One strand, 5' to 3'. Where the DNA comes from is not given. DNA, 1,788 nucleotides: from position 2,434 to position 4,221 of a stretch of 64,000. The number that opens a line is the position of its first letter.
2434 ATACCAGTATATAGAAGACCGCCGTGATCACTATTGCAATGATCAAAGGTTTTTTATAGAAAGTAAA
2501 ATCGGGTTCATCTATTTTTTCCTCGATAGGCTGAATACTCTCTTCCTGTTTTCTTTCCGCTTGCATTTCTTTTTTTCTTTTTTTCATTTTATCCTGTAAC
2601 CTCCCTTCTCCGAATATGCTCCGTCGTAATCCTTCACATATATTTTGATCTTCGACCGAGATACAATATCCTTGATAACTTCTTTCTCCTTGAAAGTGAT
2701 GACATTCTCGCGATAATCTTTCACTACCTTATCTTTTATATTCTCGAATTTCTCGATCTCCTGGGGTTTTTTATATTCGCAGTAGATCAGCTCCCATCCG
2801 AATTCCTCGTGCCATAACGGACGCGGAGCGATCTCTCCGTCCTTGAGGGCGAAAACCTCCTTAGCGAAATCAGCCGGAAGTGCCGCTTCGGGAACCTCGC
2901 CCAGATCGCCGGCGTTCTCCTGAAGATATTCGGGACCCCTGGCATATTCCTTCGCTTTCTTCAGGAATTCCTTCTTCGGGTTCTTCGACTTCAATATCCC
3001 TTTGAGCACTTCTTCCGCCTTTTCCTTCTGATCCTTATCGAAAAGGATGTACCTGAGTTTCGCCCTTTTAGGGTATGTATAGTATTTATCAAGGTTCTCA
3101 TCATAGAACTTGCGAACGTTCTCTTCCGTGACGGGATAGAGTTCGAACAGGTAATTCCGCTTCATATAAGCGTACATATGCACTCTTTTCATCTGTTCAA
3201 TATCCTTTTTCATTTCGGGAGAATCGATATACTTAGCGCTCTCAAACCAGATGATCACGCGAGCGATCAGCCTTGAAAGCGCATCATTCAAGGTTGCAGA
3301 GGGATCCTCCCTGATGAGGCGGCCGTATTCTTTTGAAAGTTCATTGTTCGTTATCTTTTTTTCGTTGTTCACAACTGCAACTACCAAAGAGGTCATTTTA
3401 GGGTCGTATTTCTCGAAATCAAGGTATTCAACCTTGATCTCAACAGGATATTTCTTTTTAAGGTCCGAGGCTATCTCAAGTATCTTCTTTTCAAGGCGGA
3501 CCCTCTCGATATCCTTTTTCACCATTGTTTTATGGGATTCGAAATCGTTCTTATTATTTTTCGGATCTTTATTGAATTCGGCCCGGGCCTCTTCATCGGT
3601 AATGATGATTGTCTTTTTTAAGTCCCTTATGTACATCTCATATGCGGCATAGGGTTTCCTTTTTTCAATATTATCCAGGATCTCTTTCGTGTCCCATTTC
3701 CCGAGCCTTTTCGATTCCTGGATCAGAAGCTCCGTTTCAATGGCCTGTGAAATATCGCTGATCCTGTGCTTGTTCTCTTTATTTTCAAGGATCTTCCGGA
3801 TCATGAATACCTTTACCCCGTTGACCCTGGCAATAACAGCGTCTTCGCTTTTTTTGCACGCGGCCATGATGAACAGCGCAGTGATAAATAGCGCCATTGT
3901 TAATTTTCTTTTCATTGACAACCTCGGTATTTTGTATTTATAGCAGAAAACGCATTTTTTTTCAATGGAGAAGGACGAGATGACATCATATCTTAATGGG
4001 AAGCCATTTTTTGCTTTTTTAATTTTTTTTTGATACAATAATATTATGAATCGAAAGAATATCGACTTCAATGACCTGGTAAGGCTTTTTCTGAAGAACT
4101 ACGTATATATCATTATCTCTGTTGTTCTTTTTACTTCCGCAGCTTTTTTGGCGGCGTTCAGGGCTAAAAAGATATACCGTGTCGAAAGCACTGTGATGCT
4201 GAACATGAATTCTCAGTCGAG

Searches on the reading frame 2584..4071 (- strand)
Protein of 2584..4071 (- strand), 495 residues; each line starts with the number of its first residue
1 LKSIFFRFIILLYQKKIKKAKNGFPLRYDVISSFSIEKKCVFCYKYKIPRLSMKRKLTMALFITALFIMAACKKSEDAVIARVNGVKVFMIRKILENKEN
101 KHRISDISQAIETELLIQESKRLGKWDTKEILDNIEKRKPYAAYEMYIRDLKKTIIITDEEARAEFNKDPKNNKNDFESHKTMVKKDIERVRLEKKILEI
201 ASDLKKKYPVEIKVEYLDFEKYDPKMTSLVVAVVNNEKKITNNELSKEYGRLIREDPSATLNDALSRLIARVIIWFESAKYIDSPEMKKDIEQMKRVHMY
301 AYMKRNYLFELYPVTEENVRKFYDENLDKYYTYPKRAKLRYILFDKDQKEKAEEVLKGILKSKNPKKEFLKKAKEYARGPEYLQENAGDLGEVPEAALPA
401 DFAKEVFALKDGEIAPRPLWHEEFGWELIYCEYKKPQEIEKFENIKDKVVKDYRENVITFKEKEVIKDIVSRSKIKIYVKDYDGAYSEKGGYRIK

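Call 62: search_protein_families(library=pfam, proteins=[window:2584-4071:-], max_evalue=0.0001)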
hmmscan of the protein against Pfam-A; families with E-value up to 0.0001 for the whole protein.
window:2584-4071:- (495 aa): 3 families
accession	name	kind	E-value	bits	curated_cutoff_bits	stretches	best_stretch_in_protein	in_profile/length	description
PF13145.12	Rotamase_2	-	1.2e-10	42.7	27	1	314-447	1-121/121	PPIC-type PPIASE domain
PF00639.27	Rotamase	-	1.8e-09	38.9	21.7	1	345-432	11-96/97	PPIC-type PPIASE domain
PF13616.12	Rotamase_3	-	5.2e-07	30.7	22.5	1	333-415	12-98/116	PPIC-type PPIASE domain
